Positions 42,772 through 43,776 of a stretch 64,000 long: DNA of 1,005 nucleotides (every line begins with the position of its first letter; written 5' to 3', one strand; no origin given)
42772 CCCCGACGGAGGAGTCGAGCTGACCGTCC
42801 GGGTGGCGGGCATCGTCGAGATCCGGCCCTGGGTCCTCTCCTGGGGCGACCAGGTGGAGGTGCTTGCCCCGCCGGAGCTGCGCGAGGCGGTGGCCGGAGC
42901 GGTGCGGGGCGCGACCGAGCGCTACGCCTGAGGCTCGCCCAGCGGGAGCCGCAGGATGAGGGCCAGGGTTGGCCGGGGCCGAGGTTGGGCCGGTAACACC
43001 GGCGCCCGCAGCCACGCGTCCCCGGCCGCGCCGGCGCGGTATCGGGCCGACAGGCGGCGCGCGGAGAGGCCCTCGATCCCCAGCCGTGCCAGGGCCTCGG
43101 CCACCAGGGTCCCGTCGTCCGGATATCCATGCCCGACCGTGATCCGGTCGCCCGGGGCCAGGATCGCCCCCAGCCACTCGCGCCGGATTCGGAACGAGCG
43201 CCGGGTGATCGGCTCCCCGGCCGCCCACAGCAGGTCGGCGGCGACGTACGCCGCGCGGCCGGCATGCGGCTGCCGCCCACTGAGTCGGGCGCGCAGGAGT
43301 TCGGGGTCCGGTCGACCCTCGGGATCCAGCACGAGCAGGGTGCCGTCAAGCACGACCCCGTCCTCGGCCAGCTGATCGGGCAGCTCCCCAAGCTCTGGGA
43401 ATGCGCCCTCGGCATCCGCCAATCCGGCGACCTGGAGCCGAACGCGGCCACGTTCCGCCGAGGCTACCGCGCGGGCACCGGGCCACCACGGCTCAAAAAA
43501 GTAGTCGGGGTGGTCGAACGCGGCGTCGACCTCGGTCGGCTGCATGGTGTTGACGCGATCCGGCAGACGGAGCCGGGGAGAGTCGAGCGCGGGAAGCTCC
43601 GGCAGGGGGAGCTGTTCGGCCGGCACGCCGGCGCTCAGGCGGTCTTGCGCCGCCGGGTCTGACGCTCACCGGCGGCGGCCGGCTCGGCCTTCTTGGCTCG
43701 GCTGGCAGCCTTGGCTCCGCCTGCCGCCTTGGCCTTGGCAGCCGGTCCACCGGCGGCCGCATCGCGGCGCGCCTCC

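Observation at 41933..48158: Putative NHEJ/DNA-repair island: WYL regulator, catalytically degenerate LigD-like domain, Ku, OsmC, NERD protein, DUF and a separate intact ATP-dependent ligase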

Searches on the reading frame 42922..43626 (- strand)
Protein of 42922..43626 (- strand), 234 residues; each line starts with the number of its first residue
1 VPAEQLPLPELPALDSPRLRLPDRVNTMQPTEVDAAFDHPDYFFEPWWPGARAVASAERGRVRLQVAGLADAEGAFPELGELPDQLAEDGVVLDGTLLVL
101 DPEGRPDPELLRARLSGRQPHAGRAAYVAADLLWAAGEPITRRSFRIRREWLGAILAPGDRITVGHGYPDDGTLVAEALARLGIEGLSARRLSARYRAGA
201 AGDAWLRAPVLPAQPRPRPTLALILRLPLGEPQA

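Call 3: search_protein_families(library=pfam, proteins=[window:42922-43626:-], max_evalue=0.01)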
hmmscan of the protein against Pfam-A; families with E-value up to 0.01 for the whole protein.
window:42922-43626:- (234 aa): 1 family
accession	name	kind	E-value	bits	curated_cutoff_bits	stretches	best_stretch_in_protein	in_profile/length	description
PF01068.26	DNA_ligase_A_M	-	4e-07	30.4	26.2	1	37-206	17-201/204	ATP dependent DNA ligase domain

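Call 4: search_protein_families(library=ncbifam, proteins=[window:42922-43626:-], max_evalue=0.01)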
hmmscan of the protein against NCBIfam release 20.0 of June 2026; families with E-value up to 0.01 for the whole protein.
window:42922-43626:- (234 aa): 10 families
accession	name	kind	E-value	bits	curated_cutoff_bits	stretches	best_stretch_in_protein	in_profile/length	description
NF007210.0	PRK09632.1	equivalog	1.4e-26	93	989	1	23-208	476-657/781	ATP-dependent DNA ligase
TIGR02779.1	NHEJ_ligase_lig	equivalog_domain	1.3e-20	73.9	227.75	1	28-207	3-182/302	non-homologous end-joining DNA ligase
NF005796.0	PRK07636.1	subfamily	3.4e-17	62.5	337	1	25-207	3-183/275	ATP-dependent DNA ligase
TIGR02776.1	NHEJ_ligase_prk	equivalog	2.5e-14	53.1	373.2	1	42-208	7-175/587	DNA ligase D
NF004628.0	PRK05972.1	subfamily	7.1e-14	50.9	895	1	19-208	238-426/870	ATP-dependent DNA ligase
NF002868.0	PRK03180.1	equivalog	2.8e-11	42.8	641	1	32-207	194-378/509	ATP-dependent DNA ligase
NF006078.0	PRK08224.1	equivalog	3.6e-10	39.3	296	1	22-199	6-190/350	ATP-dependent DNA ligase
NF006701.0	PRK09247.1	equivalog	1.1e-08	34.5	543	1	33-206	218-403/540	ATP-dependent DNA ligase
TIGR04120.1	DNA_lig_bact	equivalog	1.4e-07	30.9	400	1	35-206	216-394/526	cisplatin damage response ATP-dependent DNA ligase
NF041331.1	LigA_Halo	equivalog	4.6e-06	25.4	830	1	39-207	246-424/552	ATP-dependent DNA ligase LigA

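Call 6: find_homologous_proteins(query=window:42922-43626:-, max_evalue=0.001)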
Query window:42922-43626:- (234 aa): 689 proteins with E <= 0.001 among 8000 candidates; the best 120 are listed.
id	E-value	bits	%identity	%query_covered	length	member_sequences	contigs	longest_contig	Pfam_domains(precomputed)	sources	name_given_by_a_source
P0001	2.5e-138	478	95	100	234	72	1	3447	PF01068.27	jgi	-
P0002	9.3e-111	387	78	92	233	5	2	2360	-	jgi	jgi:bifunctional non-homologous end joining protein LigD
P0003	1.3e-110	387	80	100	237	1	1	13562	PF01068.27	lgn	-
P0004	4.3e-110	385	76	100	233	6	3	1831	-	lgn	-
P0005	4.8e-109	382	78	100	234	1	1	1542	-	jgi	jgi:bifunctional non-homologous end joining protein LigD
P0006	5.2e-109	382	76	93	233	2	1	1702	-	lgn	-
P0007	2.7e-108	379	77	100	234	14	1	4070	-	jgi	jgi:bifunctional non-homologous end joining protein LigD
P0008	3.4e-108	379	78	100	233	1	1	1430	-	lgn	-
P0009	5.9e-108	378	75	92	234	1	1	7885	-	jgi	jgi:bifunctional non-homologous end joining protein LigD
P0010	7.2e-108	378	76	100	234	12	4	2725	-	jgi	jgi:bifunctional non-homologous end joining protein LigD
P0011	1.2e-107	377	77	92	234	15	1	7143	-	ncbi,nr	ncbi:MAG: hypothetical protein EHM90_00380 [Chloroflexi bacterium]|nr:MAG: hypothetical protein EHM9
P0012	5.0e-106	372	76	99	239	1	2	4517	PF01068.27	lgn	-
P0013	5.1e-106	372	77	100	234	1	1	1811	-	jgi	jgi:bifunctional non-homologous end joining protein LigD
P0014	8.3e-106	371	86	88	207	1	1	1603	-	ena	-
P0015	2.7e-105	369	77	92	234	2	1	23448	-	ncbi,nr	ncbi:MAG TPA: hypothetical protein VFP83_05460 [Candidatus Limnocylindria bacterium]|nr:hypothetical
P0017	6.6e-103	362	76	100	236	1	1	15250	PF01068.27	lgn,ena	-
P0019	1.1e-102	361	82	88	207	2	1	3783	PF01068.27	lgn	-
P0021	3.1e-102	359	75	100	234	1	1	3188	PF01068.27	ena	-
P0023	3.4e-100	353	79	88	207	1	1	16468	PF01068.27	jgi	jgi:bifunctional non-homologous end joining protein LigD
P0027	8.4e-99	348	73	99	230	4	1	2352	PF01068.27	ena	-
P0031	5.7e-98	345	72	99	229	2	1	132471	PF01068.27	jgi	jgi:bifunctional non-homologous end joining protein LigD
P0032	5.8e-98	345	73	99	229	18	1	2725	PF01068.27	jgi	jgi:bifunctional non-homologous end joining protein LigD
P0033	1.0e-97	345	72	99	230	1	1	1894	PF01068.27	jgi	jgi:bifunctional non-homologous end joining protein LigD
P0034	1.1e-97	345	73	97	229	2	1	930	PF01068.27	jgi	jgi:bifunctional non-homologous end joining protein LigD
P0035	1.7e-97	344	73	97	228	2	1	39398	PF01068.27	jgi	jgi:bifunctional non-homologous end joining protein LigD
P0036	1.9e-97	344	80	86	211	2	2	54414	PF01068.27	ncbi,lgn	-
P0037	1.9e-97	344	80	86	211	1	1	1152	PF01068.27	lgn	-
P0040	1.1e-96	341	72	99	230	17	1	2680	PF01068.27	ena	-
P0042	1.9e-96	340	73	99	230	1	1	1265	PF01068.27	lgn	-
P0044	5.1e-96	339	72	99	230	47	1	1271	PF01068.27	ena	-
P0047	7.8e-96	338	71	99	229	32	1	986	PF01068.27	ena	-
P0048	1.4e-95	338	71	99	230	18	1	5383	PF01068.27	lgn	-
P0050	2.3e-94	334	71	99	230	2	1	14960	PF01068.27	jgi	jgi:bifunctional non-homologous end joining protein LigD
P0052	2.9e-94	333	71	99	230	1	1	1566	PF01068.27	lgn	-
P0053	3.8e-94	333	71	97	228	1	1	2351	PF01068.27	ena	-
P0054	4.3e-94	333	71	99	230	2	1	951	PF01068.27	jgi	jgi:bifunctional non-homologous end joining protein LigD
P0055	4.4e-94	333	72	99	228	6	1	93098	PF01068.27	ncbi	ncbi:MAG TPA: hypothetical protein VH987_00785 [Candidatus Limnocylindria bacterium]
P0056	5.3e-94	332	71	99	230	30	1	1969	PF01068.27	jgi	-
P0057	6.4e-94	332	71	99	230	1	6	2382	PF01068.27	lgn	-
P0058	9.8e-94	332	77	88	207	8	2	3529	PF01068.27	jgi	jgi:bifunctional non-homologous end joining protein LigD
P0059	1.2e-93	331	71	99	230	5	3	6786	PF01068.27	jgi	jgi:bifunctional non-homologous end joining protein LigD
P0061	2.1e-93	330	71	99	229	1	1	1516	PF01068.27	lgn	-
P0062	2.9e-93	330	72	99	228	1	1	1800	PF01068.27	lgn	-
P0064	3.4e-93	330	69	99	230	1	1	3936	PF01068.27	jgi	jgi:bifunctional non-homologous end joining protein LigD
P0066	6.5e-93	329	70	99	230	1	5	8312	PF01068.27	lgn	-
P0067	6.8e-93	329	71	99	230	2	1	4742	PF01068.27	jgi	jgi:bifunctional non-homologous end joining protein LigD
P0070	1.3e-92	328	70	99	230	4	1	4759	PF01068.27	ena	-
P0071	3.4e-92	327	70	99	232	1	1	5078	PF01068.27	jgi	jgi:bifunctional non-homologous end joining protein LigD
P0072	5.1e-92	326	77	87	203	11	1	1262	PF01068.27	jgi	jgi:bifunctional non-homologous end joining protein LigD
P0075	1.0e-91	325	71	99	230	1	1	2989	PF01068.27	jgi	jgi:bifunctional non-homologous end joining protein LigD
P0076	1.3e-91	325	69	99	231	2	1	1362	PF01068.27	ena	-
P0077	1.3e-91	325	69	99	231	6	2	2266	PF01068.27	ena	-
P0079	2.3e-91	324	71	99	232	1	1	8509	PF01068.27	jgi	jgi:bifunctional non-homologous end joining protein LigD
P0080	2.5e-91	324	76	87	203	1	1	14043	PF01068.27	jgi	jgi:bifunctional non-homologous end joining protein LigD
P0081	2.8e-91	324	68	99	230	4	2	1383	PF01068.27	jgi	-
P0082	3.1e-91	323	68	99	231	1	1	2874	PF01068.27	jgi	jgi:bifunctional non-homologous end joining protein LigD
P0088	2.2e-90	321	76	87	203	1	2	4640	PF01068.27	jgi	jgi:bifunctional non-homologous end joining protein LigD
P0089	2.9e-90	320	73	90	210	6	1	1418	PF01068.27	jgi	jgi:bifunctional non-homologous end joining protein LigD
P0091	3.5e-90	320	75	87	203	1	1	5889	PF01068.27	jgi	-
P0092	3.6e-90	320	77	87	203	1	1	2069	PF01068.27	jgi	jgi:bifunctional non-homologous end joining protein LigD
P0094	4.3e-90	320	69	99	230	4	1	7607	PF01068.27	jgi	jgi:bifunctional non-homologous end joining protein LigD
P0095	9.0e-90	319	76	86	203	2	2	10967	PF01068.27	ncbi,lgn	ncbi:MAG TPA: hypothetical protein VF013_08625 [Candidatus Limnocylindria bacterium]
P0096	1.1e-89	318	75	87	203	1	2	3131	PF01068.27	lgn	-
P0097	1.1e-89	318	68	99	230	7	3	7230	PF01068.27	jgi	jgi:bifunctional non-homologous end joining protein LigD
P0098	1.2e-89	318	76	87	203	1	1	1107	PF01068.27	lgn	-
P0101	1.8e-89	318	69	98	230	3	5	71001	PF01068.27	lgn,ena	-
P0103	5.0e-89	316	76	87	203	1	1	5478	PF01068.27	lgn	-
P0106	9.2e-89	315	75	87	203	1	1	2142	PF01068.27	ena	-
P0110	2.0e-88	314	74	87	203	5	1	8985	PF01068.27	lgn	-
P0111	2.2e-88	314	74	87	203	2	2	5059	PF01068.27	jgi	jgi:bifunctional non-homologous end joining protein LigD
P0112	3.1e-88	314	75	86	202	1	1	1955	PF01068.27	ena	-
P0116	4.1e-88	313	73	87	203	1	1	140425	PF01068.27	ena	-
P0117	5.0e-88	313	74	87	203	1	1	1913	PF01068.27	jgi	-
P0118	5.4e-88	313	74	87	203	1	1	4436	PF01068.27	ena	-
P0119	5.6e-88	313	75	87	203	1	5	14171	PF01068.27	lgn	-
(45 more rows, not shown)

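Call 7: search_solved_structures(query=window:42922-43626:-, max_evalue=0.01, show_alignments=3)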
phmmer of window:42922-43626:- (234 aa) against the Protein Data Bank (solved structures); distinct sequences matched with E-value up to 0.01: 8.
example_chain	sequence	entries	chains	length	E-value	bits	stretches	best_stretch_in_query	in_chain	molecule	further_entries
6nhx_A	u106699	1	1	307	3.9e-16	62.6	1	40-207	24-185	ATP-dependent DNA ligase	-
6nhz_A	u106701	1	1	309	4e-16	62.6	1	40-207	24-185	ATP-dependent DNA ligase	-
1vs0_A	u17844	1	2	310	7.5e-16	61.7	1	40-207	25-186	Putative DNA ligase-like protein Rv0938/MT0965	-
2cfm_A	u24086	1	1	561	5.2e-06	29.5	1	43-208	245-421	THERMOSTABLE DNA LIGASE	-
9df9_A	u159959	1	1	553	7.5e-06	29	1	43-208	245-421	DNA ligase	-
9dfa_A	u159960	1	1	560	1.9e-05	27.7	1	43-208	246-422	DNA ligase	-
3rr5_A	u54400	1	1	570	3.7e-05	26.7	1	43-208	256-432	DNA ligase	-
4eq5_A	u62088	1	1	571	6.8e-05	25.8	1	44-208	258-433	DNA ligase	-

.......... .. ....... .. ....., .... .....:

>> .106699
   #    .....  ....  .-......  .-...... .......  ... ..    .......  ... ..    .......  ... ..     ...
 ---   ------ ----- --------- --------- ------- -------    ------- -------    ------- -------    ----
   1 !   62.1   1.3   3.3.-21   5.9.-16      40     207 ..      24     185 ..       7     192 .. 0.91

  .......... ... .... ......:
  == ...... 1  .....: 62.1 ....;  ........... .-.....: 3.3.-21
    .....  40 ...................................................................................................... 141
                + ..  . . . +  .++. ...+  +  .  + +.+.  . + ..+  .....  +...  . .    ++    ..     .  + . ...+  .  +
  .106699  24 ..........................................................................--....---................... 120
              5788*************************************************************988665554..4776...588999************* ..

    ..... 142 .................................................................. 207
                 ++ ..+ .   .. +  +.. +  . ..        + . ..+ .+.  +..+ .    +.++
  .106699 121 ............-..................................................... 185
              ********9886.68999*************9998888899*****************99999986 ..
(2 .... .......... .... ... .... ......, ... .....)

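Call 10: find_related_loci(query=A1, collection=genome_contigs, flank=10000)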
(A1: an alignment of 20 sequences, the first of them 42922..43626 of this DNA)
Query A1 (234 aa) in genome_contigs; peptide patterns used: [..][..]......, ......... (x = any residue, [..] = any of these).
229 stretches matched a pattern; 195 encode a relative of the query (tblastn E <= 1e-3); the best 80 are kept; 80 distinct loci.
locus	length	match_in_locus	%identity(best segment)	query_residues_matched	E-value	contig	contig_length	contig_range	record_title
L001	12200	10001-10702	94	1-234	1e-135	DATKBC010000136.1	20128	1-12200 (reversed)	MAG TPA_asm: Pleomorphomonadaceae bacterium isolate SMAG_U14410 k141_3877559, whole genome shotgun sequence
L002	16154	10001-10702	97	1-234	3e-141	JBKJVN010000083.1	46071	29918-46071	MAG: Candidatus Limnocylindria bacterium isolate swi_bin.102 k127_10893495, whole genome shotgun sequence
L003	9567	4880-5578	78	1-234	1e-104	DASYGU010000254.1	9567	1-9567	MAG TPA_asm: Candidatus Limnocylindria bacterium isolate SMAG_U4222 k141_247198, whole genome shotgun sequence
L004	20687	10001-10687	76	1-229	7e-104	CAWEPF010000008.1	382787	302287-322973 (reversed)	MAG: uncultured Chloroflexia bacterium isolate MFD02242.bin.2.244 genome assembly, contig: contig_5056, whole genome sho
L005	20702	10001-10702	74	1-234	8e-104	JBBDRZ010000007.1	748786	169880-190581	MAG: Chloroflexota bacterium isolate LejiaC_69_380 Lejia_C_4_length_748786_cov_233, whole genome shotgun sequence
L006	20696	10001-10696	75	1-232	5e-104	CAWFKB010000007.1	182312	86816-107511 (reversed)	MAG: uncultured Chloroflexia bacterium isolate MFD02242.bin.1.231 genome assembly, contig: contig_25578, whole genome sh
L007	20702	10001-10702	76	1-234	4e-101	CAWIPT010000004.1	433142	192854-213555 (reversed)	MAG: uncultured Chloroflexia bacterium isolate MFD05454.bin.2.164 genome assembly, contig: contig_27990, whole genome sh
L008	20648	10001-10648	77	1-216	9e-101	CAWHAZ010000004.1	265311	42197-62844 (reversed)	MAG: uncultured Chloroflexia bacterium isolate MFD00962.bin.1.263 genome assembly, contig: contig_27448, whole genome sh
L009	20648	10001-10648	76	1-216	3e-100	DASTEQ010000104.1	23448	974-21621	MAG TPA_asm: Candidatus Limnocylindria bacterium isolate SMAG_U851 k141_1356127, whole genome shotgun sequence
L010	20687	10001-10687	76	1-229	2e-100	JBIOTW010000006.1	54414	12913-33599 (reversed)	MAG: Candidatus Limnocylindria bacterium isolate MAG150 k127_1181582, whole genome shotgun sequence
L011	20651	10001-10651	76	1-217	3e-99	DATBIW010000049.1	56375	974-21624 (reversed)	MAG TPA_asm: Candidatus Limnocylindria bacterium isolate SMAG_U3904 k141_450015, whole genome shotgun sequence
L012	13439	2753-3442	72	1-231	7e-98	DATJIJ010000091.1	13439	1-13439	MAG TPA_asm: Candidatus Methylomirabilota bacterium isolate SMAG_U15535 k141_8079236, whole genome shotgun sequence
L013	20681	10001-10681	73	3-231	5e-96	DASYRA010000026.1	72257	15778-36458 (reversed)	MAG TPA_asm: Candidatus Limnocylindria bacterium isolate SMAG_U4499 k141_4029391, whole genome shotgun sequence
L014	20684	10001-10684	71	1-229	3e-96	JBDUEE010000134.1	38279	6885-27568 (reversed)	MAG: Chloroflexota bacterium isolate cluster4_bin.88 NODE_1196_length_38279_cov_7.264624, whole genome shotgun sequence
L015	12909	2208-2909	74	1-234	1e-103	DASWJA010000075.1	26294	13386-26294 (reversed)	MAG TPA_asm: Candidatus Limnocylindria bacterium isolate SMAG_U2883 k141_796238, whole genome shotgun sequence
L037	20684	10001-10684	72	1-231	4e-88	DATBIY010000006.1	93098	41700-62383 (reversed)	MAG TPA_asm: Candidatus Limnocylindria bacterium isolate SMAG_U3906 k141_4934307, whole genome shotgun sequence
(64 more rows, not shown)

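Call 14: search_protein_families(library=pfam, proteins=[L037:10712-12922:-, L037:12919-13554:-, L037:8527-8949:-, L037:8021-8530:+, L037:10698-13199:-], max_evalue=0.001)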
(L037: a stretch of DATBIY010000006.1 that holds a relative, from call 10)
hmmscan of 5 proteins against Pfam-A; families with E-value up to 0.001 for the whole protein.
L037:10712-12922:- (736 aa): 5 families
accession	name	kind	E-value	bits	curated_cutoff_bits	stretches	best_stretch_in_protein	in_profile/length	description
PF04932.20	Wzy_C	-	2.7e-13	50.4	31.7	1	195-341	2-147/149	O-Antigen ligase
PF07719.23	TPR_2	-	9.7e-10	38.3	27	0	445-473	4-32/34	Tetratricopeptide repeat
PF13428.12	TPR_14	-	6.7e-07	29.8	23.5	0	482-518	7-43/44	Tetratricopeptide repeat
PF13432.12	TPR_16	-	8.7e-05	23.3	32.7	1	483-543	4-63/65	Tetratricopeptide repeat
PF00515.34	TPR_1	-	0.00013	22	27.8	0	512-525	3-16/34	Tetratricopeptide repeat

L037:12919-13554:- (211 aa): 1 family
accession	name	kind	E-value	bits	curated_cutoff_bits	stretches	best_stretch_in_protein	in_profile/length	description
PF01928.26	CYTH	-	1.5e-12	48.2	23.2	1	5-202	2-177/179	CYTH domain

L037:8527-8949:- (140 aa): 1 family
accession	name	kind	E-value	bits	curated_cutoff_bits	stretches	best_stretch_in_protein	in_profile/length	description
PF00072.30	Response_reg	-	7.2e-12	45.9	30.2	1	23-126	3-109/111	Response regulator receiver domain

L037:8021-8530:+ (169 aa): 1 family
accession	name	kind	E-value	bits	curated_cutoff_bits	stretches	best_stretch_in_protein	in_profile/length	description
PF02566.24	OsmC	-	5.6e-16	59.2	27.5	1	42-136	4-99/100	OsmC-like protein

L037:10698-13199:- (833 aa): 0 families

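Call 15: search_protein_representatives(alignment_id=A1)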
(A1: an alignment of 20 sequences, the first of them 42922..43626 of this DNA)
Query: 20 sequences, 230 profile positions. Proteins with E-value up to 0.001 (for the whole library): 8762; up to 1e-10: 2360; up to 1e-30: 35. The best 150 are listed.
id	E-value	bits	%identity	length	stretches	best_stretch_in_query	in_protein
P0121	3.2e-101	353.9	-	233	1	2-230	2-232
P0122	2.1e-61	223.6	-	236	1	16-228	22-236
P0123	1.0e-58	214.8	-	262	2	15-123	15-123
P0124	3.8e-57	209.7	-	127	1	1-127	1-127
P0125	4.8e-57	209.4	-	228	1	7-228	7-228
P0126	5.5e-55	202.6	-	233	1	4-229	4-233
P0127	6.9e-52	192.5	-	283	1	36-229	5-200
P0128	1.4e-51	191.5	-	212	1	28-180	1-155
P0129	3.5e-50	186.9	-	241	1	20-229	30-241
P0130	4.5e-50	186.6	-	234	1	28-205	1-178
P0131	8.1e-49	182.5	-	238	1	3-229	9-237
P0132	8.9e-48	179.0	-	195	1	50-229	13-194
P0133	1.6e-47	178.2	-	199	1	3-143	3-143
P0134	1.2e-46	175.3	-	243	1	78-178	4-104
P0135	3.6e-44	167.3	-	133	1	99-229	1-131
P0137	3.6e-41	157.4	-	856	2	7-213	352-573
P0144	4.5e-38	147.3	-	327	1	18-212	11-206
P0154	9.9e-31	123.3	-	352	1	20-211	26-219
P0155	1.0e-30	123.2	-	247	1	17-229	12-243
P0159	1.9e-30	122.4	-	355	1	18-211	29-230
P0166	1.6e-29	119.3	-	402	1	19-210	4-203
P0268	5.5e-23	97.9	-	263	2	74-230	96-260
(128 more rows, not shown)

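Call 23: search_protein_families(library=pfam, proteins=[window:42922-43626:-], max_evalue=10)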
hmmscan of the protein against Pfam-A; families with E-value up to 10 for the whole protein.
window:42922-43626:- (234 aa): 1 family
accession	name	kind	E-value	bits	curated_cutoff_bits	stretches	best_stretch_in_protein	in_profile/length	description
PF01068.26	DNA_ligase_A_M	-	4e-07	30.4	26.2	1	37-206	17-201/204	ATP dependent DNA ligase domain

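Call 24: search_protein_families(library=padloc, proteins=[window:42922-43626:-], max_evalue=0.01)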
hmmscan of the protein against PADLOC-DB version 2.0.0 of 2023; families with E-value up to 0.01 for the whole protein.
window:42922-43626:- (234 aa): 0 families

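Call 25: predict_structure(alignment_id=A1)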
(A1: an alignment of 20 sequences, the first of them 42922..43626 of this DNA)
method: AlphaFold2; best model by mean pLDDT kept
length: 234 residues; sequences in the alignment: 20
mean_pLDDT: 36.7   pTM: 0.25
mean pLDDT of the five models: 36.7, 34.2, 33.6, 32.8, 32.0
residues with pLDDT >= 90: 0; 70-90: 0; 50-70: 11; < 50: 223
segments of 3 or more residues with pLDDT < 50: 14-106, 115-234
pLDDT, mean of each block of 10 residues (from residue 1): 48 44 32 35 32 37 41 44 36 30 44 47 39 42 41 37 30 41 34 29 28 27 25 40
secondary structure, 60 per line:
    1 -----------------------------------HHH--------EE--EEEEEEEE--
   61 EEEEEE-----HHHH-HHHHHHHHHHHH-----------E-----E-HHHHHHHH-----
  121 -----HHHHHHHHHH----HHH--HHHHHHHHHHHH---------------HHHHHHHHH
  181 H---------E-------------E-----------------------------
elements in order: E51-58 E61-66 H72-75 H77-88 H108-115 H126-135 H145-156 H172-181

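Call 41: predict_structure(alignment_id=A2)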
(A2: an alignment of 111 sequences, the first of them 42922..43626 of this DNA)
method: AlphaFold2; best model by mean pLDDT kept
length: 234 residues; sequences in the alignment: 111
mean_pLDDT: 91.6   pTM: 0.83
mean pLDDT of the five models: 91.6, 91.4, 91.3, 90.2, 90.2
residues with pLDDT >= 90: 186; 70-90: 26; 50-70: 21; < 50: 1
segments of 3 or more residues with pLDDT < 50: none
pLDDT, mean of each block of 10 residues (from residue 1): 70 68 95 98 98 97 90 95 96 98 97 96 97 97 98 97 97 97 96 98 98 77 66 71
secondary structure, 60 per line:
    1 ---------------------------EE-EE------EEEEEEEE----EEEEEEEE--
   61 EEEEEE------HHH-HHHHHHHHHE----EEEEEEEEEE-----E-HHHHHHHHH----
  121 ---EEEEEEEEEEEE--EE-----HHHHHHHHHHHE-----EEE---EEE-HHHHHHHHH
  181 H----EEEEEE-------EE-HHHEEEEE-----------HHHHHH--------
elements in order: E39-46 E51-58 E61-66 H77-85 E91-100 H108-116 E124-135 H145-155 E162-164 E168-170 H172-181 E186-191 E205-209 H221-226
